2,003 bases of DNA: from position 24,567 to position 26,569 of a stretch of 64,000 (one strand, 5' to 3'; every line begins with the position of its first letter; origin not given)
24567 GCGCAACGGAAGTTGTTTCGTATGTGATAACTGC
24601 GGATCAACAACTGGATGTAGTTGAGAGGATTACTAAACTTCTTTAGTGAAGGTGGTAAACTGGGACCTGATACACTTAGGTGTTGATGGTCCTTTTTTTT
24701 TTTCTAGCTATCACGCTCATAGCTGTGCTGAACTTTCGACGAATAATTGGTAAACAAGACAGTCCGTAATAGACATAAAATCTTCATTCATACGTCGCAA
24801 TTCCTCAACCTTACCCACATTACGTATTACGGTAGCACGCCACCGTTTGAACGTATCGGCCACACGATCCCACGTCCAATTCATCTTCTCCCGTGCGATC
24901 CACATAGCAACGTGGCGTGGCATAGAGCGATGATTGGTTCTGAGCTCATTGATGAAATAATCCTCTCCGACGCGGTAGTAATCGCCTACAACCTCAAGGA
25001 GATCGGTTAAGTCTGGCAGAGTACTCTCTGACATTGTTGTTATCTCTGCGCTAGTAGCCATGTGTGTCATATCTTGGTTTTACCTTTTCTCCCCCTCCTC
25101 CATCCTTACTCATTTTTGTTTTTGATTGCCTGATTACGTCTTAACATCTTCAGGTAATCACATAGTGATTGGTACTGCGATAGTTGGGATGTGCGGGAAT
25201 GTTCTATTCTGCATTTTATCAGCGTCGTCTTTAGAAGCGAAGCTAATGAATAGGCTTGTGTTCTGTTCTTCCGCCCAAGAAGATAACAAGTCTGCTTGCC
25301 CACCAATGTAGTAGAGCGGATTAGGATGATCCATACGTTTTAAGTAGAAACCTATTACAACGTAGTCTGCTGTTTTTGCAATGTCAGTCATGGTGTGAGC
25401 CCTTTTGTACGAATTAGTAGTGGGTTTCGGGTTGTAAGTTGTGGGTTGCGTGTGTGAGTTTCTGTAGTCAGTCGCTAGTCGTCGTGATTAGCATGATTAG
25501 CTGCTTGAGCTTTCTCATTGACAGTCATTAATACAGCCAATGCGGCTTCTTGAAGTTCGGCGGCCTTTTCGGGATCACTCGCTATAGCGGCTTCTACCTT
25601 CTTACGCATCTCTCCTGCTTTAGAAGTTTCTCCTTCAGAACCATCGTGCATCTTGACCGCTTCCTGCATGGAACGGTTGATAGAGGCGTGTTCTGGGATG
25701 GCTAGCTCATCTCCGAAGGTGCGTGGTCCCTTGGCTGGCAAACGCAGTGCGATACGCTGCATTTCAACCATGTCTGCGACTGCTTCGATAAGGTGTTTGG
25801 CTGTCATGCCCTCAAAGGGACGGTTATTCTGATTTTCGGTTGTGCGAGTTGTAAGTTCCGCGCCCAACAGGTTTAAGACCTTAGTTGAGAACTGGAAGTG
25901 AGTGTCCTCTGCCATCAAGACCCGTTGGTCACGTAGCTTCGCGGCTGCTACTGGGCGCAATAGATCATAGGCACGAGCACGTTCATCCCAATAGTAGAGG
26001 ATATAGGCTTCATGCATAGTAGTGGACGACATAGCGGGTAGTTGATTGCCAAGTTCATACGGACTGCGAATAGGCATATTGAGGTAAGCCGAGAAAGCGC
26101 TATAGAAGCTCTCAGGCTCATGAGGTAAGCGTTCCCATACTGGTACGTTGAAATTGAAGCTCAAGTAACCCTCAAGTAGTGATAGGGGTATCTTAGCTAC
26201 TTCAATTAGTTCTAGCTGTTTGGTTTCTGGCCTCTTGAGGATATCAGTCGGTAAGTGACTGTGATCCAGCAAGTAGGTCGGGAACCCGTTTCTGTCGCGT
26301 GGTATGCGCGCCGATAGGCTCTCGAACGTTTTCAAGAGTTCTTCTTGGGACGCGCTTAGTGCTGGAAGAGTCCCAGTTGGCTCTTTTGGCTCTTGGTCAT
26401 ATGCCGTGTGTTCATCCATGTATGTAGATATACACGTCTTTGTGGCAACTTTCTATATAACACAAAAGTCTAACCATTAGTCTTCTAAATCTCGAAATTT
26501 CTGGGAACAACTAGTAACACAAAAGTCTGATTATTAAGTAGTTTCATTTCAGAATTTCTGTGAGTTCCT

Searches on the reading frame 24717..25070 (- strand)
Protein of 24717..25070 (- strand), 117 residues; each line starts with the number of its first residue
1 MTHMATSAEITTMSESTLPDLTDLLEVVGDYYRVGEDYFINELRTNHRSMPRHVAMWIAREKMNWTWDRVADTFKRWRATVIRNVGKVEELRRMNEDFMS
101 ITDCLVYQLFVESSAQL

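Call 52: search_protein_families(library=pfam, proteins=[window:24717-25070:-], max_evalue=0.01)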
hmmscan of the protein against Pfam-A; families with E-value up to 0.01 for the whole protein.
window:24717-25070:- (117 aa): 1 family
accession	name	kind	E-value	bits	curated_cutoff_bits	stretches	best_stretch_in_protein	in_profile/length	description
PF08299.17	Bac_DnaA_C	-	2.1e-10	40.9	31.5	1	23-88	3-69/69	Bacterial dnaA protein helix-turn-helix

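Call 90: search_protein_families(library=phrogs, proteins=[window:24717-25070:-], max_evalue=0.01)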
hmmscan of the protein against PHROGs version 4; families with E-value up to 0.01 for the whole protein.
window:24717-25070:- (117 aa): 0 families

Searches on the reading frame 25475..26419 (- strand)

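Call 52: search_protein_families(library=pfam, proteins=[window:25475-26419:-], max_evalue=0.01)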
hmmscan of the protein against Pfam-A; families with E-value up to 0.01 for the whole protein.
window:25475-26419:- (314 aa): 0 families

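Call 90: search_protein_families(library=phrogs, proteins=[window:25475-26419:-], max_evalue=0.01)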
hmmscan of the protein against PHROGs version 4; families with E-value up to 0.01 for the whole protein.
window:25475-26419:- (314 aa): 1 family
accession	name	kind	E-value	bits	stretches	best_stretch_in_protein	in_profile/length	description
phrog_6299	-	head and packaging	1.6e-06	29.2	1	91-161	6-77/193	terminase small subunit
